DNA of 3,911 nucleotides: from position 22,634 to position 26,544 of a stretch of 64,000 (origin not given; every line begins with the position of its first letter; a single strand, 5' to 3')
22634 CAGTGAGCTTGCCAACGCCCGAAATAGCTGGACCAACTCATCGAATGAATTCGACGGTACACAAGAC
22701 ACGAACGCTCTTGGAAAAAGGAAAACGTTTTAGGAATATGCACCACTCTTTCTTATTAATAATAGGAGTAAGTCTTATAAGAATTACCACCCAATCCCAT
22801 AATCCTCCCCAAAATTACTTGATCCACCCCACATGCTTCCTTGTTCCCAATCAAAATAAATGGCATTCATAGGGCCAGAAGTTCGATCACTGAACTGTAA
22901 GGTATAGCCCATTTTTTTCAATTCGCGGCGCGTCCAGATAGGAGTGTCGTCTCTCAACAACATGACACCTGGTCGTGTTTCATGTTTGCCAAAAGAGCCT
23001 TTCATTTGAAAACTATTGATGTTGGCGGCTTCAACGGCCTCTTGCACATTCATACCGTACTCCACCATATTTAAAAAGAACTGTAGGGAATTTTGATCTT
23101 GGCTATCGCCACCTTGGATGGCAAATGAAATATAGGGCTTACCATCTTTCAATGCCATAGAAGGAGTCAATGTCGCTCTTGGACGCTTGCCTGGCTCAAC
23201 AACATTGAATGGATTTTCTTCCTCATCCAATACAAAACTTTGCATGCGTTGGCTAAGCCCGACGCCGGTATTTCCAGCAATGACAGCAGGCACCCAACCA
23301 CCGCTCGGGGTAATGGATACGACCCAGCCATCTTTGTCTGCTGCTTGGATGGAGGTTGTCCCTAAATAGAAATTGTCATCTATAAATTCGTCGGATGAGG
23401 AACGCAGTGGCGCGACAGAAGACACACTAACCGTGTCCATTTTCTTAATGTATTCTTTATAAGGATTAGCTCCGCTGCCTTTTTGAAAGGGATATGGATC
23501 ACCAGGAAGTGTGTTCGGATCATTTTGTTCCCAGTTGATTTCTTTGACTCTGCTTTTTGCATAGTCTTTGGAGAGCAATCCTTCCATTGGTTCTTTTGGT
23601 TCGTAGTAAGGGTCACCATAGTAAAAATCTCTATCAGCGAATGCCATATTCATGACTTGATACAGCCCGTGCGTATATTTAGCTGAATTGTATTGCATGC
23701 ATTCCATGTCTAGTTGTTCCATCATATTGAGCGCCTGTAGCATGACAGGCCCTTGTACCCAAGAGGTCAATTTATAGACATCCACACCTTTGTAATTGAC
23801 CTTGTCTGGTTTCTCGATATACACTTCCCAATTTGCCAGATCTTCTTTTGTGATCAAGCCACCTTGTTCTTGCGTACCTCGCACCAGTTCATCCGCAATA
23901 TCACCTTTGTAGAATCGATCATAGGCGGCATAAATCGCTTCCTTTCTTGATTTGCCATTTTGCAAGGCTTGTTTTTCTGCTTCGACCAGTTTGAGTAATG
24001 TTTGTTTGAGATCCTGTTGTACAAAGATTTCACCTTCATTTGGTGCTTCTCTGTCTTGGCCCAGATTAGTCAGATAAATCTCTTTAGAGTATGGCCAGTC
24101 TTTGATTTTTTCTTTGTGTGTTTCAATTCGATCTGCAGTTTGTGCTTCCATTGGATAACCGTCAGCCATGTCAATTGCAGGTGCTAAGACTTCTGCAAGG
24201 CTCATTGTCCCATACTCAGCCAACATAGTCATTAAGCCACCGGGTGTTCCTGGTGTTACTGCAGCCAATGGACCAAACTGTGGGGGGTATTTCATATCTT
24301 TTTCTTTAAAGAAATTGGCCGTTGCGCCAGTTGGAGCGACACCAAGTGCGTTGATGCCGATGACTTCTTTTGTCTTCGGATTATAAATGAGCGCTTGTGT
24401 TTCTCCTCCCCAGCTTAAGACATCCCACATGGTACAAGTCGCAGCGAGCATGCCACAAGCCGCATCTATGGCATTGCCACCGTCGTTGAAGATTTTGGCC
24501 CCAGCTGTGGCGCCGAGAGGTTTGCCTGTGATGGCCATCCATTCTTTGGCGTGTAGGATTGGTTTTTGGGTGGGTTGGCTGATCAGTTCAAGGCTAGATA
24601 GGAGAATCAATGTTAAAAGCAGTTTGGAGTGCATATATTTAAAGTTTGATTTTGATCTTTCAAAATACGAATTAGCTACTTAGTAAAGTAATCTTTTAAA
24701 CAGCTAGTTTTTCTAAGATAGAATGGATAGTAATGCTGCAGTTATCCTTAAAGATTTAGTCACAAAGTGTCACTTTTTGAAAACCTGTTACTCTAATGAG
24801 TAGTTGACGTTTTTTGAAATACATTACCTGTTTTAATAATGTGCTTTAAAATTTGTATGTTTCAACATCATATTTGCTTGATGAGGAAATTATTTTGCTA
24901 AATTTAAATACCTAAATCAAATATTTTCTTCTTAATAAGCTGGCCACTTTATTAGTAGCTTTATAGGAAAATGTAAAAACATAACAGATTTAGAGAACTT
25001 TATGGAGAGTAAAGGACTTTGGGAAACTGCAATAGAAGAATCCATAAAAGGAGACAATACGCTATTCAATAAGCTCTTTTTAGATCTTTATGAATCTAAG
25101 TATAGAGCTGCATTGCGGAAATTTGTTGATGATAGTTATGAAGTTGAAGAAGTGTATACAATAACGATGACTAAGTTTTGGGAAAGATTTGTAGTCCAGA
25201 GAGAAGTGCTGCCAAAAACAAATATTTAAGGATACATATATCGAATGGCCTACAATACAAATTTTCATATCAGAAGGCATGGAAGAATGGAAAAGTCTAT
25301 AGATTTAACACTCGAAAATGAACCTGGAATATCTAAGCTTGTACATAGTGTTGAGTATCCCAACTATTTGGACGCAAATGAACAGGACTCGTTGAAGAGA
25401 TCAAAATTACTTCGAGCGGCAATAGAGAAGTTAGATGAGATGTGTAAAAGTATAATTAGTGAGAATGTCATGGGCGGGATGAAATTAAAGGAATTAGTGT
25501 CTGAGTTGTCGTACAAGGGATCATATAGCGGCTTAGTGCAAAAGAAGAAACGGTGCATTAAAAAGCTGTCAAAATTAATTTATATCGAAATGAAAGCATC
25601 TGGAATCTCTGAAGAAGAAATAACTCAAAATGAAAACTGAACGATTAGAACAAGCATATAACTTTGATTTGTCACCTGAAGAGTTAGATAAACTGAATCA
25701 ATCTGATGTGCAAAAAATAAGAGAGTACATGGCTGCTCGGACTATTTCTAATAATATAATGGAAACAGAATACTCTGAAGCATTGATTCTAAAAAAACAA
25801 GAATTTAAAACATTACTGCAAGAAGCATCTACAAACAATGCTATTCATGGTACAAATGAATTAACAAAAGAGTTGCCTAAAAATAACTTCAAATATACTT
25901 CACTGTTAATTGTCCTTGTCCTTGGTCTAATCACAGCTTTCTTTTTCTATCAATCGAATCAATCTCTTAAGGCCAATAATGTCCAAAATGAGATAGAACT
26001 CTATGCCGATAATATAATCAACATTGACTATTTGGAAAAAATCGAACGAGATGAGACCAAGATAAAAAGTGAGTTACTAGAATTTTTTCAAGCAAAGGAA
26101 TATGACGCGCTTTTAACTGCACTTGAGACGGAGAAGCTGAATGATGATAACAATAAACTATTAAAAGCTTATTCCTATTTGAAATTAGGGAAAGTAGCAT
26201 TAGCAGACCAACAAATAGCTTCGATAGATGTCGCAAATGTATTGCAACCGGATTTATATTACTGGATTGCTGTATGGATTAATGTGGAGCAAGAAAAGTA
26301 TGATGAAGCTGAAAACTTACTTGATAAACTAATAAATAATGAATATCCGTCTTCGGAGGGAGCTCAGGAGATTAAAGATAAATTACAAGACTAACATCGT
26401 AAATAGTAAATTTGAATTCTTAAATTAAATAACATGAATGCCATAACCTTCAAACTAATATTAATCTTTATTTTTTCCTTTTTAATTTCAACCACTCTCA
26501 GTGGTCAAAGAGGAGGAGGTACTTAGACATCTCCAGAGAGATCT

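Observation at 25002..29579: Stand-alone sigma / anti-sigma-like / T9SS-tailed protein / TPR-CHAT protease module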

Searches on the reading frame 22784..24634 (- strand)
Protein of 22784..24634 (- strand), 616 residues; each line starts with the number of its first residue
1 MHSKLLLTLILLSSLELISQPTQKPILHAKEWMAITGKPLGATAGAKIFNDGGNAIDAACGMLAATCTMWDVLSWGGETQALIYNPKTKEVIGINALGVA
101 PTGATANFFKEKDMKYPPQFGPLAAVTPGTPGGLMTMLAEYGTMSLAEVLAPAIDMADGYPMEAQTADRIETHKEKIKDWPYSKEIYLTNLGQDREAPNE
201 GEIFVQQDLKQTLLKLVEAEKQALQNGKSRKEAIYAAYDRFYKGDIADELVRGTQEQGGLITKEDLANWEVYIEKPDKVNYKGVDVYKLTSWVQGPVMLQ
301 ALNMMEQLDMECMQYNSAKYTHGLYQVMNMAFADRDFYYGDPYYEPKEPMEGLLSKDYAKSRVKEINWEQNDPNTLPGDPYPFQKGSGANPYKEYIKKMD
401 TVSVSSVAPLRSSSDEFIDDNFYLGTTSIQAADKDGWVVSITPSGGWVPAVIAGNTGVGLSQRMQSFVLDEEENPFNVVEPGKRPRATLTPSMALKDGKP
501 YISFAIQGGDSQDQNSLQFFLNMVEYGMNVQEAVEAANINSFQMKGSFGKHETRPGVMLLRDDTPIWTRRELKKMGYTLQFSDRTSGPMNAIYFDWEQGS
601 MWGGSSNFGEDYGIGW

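Call 76: list_cluster_members(proteins=[window:22784-24634:-, window:32996-33679:+, window:34102-35436:-, window:39503-40117:-, window:19468-22521:+, window:17559-18701:+])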
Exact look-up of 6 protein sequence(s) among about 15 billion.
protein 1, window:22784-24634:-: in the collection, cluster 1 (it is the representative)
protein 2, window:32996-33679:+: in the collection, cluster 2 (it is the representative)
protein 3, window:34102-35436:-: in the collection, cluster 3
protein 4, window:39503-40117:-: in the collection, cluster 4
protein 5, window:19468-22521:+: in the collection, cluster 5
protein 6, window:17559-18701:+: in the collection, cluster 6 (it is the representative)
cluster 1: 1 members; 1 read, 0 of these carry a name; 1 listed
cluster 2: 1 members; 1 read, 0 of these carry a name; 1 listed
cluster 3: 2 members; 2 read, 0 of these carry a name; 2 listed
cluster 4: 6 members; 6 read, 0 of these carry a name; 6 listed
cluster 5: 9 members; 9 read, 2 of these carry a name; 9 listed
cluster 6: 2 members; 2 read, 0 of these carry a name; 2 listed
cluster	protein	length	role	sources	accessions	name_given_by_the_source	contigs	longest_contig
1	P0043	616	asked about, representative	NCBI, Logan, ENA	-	-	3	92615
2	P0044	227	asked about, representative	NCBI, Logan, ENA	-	-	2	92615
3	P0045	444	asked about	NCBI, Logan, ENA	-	-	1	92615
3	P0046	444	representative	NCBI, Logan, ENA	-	-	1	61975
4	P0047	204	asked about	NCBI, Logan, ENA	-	-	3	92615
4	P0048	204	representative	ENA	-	-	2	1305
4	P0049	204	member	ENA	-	-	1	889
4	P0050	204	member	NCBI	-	-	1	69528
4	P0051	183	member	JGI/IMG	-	-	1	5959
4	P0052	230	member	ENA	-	-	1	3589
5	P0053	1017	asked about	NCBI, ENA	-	-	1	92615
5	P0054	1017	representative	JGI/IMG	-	DNA polymerase-3 subunit alpha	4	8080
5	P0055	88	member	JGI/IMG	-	DNA polymerase III alpha subunit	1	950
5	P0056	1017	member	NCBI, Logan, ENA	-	-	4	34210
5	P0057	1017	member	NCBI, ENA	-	-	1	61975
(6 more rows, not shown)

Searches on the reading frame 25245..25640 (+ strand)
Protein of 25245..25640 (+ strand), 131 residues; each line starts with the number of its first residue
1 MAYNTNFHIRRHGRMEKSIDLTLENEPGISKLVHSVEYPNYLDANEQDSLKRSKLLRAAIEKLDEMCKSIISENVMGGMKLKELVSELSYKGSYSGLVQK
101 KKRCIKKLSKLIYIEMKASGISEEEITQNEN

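Call 4: search_protein_families(library=pfam, proteins=[window:25245-25640:+], max_evalue=1)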
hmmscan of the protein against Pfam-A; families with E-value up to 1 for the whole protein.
window:25245-25640:+ (131 aa): 1 family
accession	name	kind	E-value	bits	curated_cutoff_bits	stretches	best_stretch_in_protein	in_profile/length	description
PF09372.15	PRANC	-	0.013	16.2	25.8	1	17-69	16-68/97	PRANC domain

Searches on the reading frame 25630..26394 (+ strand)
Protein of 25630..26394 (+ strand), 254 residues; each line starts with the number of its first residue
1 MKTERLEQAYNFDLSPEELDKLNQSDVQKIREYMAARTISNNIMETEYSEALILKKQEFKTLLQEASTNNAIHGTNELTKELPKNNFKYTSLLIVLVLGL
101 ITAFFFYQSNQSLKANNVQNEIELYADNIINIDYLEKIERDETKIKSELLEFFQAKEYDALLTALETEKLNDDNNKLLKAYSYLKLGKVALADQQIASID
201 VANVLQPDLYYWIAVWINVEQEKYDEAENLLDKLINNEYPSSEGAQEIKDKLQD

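Call 4: search_protein_families(library=pfam, proteins=[window:25630-26394:+], max_evalue=1)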
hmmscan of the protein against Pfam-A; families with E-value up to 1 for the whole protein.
window:25630-26394:+ (254 aa): 4 families
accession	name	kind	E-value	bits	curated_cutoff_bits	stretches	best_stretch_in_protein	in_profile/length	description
PF13174.12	TPR_6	-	0.0024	18.9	26.3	1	210-242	3-33/33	Tetratricopeptide repeat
PF12895.13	ANAPC3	-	0.0051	17.5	27.2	1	171-233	21-81/82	Anaphase-promoting complex, cyclosome, subunit 3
PF12122.13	Rhomboid_N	-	0.015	16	26.2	1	24-60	10-47/86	Cytoplasmic N-terminal domain of rhomboid serine protease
PF13181.12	TPR_8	-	0.16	12.6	25.7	0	208-235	2-28/34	Tetratricopeptide repeat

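Call 11: search_protein_families(library=ncbifam, proteins=[window:25630-26394:+], max_evalue=10)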
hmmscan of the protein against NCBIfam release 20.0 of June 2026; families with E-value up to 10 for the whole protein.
window:25630-26394:+ (254 aa): 4 families
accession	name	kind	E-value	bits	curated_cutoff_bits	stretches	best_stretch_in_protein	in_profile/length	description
NF041466.1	factorH_bind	equivalog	0.0012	18.1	200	1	111-176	80-147/279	factor H-binding protein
NF052415.1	T3SS_chap_SctY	equivalog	0.023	15.2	70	1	154-198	21-65/106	type III secretion apparatus assembly chaperone SctY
NF038399.1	NH_RiPP_Os17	domain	0.091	12.9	40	1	10-32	31-53/63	Os1348 family NHLP clan protein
NF040538.1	methyl_ArsM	equivalog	0.17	11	500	1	172-223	188-239/356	arsinothricin biosynthesis methyltransferase ArsM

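Call 28: find_homologous_proteins(query=window:25630-26394:+, max_evalue=0.001)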
Query window:25630-26394:+ (254 aa): 2 proteins with E <= 0.001 among 1401 candidates.
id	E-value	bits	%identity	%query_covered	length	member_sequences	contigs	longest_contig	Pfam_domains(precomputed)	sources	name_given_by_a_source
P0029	1.3e-153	528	100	100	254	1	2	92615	-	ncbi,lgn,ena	-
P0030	5.7e-124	431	82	99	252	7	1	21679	-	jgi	jgi:hypothetical protein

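Call 30: find_encoding_contigs(protein=P0030, flank=10000, max_places=6)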
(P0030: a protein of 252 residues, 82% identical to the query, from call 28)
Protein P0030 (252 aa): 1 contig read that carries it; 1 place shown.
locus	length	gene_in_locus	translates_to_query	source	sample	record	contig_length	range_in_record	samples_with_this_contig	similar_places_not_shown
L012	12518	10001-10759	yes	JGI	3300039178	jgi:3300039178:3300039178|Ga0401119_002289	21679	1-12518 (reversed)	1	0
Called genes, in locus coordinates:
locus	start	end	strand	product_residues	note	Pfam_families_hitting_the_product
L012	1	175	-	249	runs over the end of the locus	-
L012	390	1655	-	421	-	PF12704:MacB_PCD (weak), PF02687:FtsX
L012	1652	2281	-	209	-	PF00005:ABC_tran, PF02463:SMC_N (weak)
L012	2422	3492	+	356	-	PF03462:PCRF, PF00472:RF-1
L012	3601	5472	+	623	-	PF02469:Fasciclin, PF03625:DUF302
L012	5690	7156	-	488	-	PF00884:Sulfatase, PF01663:Phosphodiest (faint), PF02995:DUF229 (faint), PF16347:SGSH_C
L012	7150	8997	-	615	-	PF01019:G_glu_transpept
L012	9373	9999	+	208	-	-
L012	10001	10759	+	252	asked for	-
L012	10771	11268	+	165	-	-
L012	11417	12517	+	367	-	?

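Call 81: search_solved_structures(query=A3, max_evalue=1, show_alignments=2)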
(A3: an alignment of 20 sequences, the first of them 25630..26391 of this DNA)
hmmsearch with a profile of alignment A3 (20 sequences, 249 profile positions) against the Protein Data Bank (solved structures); distinct sequences matched with E-value up to 1: 149 (the best 60 are shown).
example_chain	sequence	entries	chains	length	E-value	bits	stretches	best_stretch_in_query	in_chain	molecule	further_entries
8bu0_A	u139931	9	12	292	7.3e-18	68.3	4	129-238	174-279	Consensus tetratricopeptide repeat protein | Crystal structure of an 8-repeat consensus TPR superhelix with Zinc. | Monomer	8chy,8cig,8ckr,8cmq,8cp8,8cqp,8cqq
8bda_E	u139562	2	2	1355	9.1e-11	45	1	135-228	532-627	Intraflagellar transport protein 139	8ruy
8ch0_A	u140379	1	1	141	1.4e-09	41.1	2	135-196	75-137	Consensus tetratricopeptide repeat protein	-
2fo7_A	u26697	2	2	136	1.9e-09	40.7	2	135-196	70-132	SYNTHETIC CONSENSUS TPR PROTEIN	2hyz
3ieg_A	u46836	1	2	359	3.3e-09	39.9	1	133-225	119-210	DnaJ homolog subfamily C member 3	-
2y4t_A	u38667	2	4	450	7.7e-08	35.4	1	129-226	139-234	DNAJ HOMOLOG SUBFAMILY C MEMBER 3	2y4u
4y6c_A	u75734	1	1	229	1.1e-07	35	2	163-230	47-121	ANSERINA PUTATIVE KINESIN LIGHT chain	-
1na0_A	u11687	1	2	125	1.5e-07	34.5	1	135-244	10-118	designed protein CTPR3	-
8ump_A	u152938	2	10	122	2.3e-07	33.9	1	140-239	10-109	T33-ml35-redesigned-TPR-domain-fold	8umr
6vfi_B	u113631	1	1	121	2.8e-07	33.6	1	121-202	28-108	O43_dn18B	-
3kd7_A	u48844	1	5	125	3.7e-07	33.2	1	134-242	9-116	CTPR390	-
9up5_A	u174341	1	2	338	7.8e-07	32.1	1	108-239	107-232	Lipopolysaccharide assembly protein B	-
4zlh_A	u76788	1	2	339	3.1e-06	30.2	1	140-241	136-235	Lipopolysaccharide assembly protein B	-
8v24_A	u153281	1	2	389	3.9e-06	29.9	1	140-241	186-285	Lipopolysaccharide assembly protein B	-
6vfh_A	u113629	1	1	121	4e-06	29.8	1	121-239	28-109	T33_dn10A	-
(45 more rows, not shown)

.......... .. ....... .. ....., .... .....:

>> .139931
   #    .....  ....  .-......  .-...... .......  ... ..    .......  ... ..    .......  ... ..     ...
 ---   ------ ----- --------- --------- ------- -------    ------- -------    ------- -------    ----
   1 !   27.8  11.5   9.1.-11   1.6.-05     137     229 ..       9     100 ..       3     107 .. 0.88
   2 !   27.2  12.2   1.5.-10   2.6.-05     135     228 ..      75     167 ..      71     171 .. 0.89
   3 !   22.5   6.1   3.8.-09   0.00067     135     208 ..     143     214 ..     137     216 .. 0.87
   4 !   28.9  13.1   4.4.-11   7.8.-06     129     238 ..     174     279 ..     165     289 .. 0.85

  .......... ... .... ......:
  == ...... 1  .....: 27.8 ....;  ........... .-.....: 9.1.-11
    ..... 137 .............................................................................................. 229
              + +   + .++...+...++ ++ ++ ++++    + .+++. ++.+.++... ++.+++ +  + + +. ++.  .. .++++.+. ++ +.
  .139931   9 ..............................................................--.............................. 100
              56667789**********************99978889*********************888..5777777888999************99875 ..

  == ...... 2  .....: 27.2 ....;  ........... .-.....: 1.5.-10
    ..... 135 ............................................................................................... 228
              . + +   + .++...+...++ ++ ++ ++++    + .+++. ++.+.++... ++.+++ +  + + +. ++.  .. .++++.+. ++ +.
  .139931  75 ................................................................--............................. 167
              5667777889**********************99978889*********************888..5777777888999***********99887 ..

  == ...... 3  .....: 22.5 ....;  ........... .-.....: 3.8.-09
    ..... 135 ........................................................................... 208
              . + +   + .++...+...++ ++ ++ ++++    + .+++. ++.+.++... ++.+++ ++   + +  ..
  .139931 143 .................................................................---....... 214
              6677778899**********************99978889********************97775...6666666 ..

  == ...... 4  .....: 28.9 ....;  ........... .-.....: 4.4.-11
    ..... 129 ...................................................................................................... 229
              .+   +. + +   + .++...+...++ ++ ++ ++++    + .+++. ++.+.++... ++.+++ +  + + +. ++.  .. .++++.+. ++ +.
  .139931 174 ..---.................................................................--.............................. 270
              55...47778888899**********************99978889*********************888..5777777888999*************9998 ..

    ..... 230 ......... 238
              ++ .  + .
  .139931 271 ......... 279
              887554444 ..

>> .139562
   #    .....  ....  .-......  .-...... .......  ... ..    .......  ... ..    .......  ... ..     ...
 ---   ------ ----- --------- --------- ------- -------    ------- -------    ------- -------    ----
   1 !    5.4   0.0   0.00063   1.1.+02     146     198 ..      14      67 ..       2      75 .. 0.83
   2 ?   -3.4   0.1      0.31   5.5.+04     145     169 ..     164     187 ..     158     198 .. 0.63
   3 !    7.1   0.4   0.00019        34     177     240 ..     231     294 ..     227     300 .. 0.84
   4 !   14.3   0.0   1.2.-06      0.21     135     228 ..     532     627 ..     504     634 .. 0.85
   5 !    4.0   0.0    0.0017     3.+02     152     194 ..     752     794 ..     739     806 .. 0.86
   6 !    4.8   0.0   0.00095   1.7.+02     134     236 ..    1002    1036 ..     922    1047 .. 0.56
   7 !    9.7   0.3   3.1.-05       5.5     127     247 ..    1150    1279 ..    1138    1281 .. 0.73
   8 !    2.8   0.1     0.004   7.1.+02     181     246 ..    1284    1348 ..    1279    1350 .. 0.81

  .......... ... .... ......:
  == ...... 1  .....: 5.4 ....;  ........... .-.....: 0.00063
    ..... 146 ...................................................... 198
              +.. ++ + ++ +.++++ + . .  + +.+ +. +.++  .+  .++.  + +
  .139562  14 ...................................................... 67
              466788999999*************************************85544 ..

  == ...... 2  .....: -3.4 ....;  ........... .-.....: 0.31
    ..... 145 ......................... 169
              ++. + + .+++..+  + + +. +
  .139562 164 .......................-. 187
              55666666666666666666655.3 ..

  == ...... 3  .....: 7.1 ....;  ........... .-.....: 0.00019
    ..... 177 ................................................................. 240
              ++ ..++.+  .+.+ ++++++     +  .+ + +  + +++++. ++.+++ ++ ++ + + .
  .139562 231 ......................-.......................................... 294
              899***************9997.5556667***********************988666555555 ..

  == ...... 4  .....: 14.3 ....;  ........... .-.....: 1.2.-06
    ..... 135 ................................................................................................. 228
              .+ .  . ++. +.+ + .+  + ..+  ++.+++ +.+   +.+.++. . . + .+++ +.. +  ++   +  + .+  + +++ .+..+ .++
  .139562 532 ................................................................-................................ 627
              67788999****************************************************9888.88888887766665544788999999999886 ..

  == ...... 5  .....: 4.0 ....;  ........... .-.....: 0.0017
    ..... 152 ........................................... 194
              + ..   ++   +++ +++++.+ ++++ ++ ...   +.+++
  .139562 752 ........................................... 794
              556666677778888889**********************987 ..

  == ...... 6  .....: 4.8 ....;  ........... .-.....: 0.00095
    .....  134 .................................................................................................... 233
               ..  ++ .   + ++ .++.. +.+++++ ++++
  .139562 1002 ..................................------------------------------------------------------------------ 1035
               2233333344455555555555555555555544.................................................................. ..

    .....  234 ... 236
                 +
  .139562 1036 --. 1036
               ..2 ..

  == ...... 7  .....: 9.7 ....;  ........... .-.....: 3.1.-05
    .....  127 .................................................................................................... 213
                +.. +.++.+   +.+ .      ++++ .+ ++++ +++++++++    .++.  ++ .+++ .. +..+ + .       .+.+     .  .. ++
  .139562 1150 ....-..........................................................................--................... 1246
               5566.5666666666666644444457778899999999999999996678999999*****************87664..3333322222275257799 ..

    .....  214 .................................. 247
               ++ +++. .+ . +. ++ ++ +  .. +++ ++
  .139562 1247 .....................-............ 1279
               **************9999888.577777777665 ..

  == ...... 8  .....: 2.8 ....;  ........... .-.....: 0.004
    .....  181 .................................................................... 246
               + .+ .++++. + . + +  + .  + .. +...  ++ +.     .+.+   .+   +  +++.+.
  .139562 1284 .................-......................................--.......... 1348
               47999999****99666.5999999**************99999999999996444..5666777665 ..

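Call 85: search_protein_families(library=padloc, proteins=[window:25630-26394:+], max_evalue=0.01)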
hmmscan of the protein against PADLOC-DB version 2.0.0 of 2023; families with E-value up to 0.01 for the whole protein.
window:25630-26394:+ (254 aa): 0 families

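Call 102: find_related_loci(query=A5, collection=metagenome_contigs, flank=6000)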
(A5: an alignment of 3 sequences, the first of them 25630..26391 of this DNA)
Query A5 (254 aa) in metagenome_contigs; peptide patterns used: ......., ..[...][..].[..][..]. (x = any residue, [..] = any of these).
287 stretches matched a pattern, but none encodes a relative of the query by tblastn (E <= 1e-3).
